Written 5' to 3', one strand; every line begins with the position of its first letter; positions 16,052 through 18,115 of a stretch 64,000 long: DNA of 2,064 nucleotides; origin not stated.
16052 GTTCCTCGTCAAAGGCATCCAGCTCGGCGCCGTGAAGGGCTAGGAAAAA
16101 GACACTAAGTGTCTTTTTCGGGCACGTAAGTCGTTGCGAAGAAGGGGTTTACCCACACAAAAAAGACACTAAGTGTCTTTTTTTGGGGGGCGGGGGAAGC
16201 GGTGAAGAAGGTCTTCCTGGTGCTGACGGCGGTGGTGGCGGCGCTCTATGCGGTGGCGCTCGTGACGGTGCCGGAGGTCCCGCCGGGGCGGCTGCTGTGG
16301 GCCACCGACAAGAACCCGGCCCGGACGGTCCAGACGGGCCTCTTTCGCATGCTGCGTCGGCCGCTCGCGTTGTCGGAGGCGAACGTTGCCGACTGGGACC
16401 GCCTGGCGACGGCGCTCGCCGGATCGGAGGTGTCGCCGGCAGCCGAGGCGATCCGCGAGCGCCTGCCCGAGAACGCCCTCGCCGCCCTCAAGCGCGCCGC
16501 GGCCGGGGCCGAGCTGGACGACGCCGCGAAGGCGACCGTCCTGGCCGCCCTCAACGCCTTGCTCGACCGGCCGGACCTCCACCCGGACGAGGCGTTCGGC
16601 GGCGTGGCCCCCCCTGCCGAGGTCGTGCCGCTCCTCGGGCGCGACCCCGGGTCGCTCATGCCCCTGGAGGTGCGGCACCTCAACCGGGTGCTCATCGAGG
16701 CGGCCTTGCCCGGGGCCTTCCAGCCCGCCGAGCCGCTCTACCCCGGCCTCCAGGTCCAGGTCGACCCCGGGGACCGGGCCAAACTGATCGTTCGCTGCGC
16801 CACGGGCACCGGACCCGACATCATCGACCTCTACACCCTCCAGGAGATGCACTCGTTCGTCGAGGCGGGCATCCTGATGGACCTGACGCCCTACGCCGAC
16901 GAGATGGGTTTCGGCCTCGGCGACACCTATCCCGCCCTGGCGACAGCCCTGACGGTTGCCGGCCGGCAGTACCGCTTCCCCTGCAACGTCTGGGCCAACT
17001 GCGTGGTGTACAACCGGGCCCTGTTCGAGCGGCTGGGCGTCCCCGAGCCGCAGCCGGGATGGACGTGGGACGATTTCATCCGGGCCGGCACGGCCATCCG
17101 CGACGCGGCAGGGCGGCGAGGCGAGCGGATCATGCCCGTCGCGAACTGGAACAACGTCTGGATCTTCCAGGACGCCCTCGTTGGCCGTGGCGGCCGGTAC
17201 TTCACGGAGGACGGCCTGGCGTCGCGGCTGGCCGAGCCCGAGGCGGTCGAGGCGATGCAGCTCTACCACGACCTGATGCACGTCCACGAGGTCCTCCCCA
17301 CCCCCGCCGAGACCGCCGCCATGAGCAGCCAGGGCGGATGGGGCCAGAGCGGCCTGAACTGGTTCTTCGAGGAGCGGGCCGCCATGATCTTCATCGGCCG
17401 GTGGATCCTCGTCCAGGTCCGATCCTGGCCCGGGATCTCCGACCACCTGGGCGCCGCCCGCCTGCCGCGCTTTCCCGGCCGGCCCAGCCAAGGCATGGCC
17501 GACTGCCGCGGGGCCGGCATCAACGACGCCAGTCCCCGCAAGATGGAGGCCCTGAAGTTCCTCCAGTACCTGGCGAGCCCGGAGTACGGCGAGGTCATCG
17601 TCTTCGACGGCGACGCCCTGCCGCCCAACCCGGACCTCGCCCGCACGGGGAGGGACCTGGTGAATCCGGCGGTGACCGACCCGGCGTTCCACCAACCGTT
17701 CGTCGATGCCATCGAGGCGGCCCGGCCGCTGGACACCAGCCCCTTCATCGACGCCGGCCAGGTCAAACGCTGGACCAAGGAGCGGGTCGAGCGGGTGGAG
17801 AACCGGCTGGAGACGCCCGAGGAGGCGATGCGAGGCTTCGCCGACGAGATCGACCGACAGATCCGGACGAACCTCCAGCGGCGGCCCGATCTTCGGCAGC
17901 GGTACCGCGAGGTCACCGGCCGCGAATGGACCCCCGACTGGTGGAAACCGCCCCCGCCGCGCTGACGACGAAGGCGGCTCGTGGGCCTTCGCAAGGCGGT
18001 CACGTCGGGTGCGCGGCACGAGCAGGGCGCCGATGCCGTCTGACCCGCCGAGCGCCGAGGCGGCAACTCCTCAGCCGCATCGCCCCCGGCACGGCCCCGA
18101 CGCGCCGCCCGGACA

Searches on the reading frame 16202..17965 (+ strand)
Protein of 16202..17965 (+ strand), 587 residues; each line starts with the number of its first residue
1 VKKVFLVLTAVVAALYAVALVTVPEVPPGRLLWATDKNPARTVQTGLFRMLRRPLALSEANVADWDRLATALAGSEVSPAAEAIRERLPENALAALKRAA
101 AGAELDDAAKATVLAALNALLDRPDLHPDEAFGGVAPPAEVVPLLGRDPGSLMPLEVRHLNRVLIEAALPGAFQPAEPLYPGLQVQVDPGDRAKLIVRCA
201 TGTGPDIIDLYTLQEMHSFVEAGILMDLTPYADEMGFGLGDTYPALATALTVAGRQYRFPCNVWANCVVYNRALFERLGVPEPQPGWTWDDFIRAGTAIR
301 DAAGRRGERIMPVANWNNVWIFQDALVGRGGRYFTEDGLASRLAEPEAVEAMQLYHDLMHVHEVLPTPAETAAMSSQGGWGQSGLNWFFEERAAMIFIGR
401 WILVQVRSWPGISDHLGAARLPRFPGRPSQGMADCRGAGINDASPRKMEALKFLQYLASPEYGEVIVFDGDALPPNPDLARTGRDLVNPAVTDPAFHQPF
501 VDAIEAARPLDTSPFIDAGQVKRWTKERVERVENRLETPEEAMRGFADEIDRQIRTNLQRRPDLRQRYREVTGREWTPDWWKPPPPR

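Call 29: find_encoding_contigs(protein=window:16202-17965:+, flank=3000, max_places=6)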
Protein window:16202-17965:+ (587 aa): 2 contigs read that carry it; 2 places shown.
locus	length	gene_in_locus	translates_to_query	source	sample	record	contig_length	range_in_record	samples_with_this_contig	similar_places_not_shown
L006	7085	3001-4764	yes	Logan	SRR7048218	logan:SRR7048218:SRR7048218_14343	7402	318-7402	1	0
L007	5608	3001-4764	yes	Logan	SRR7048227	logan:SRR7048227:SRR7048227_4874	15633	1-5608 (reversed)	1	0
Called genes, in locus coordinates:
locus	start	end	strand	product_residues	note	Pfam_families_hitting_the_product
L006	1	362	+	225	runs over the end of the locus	?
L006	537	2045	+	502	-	PF00528:BPD_transp_1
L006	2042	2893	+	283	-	PF00528:BPD_transp_1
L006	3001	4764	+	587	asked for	PF01547:SBP_bac_1, PF13416:SBP_bac_8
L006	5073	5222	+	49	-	-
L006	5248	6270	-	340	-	PF00155:Aminotran_1_2, PF01212:Beta_elim_lyase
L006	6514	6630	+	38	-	-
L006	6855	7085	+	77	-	?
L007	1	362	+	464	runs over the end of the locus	-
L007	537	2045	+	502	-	PF00528:BPD_transp_1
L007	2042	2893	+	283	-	PF00528:BPD_transp_1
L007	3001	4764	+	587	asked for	PF01547:SBP_bac_1, PF13416:SBP_bac_8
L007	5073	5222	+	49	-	-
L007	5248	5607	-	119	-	?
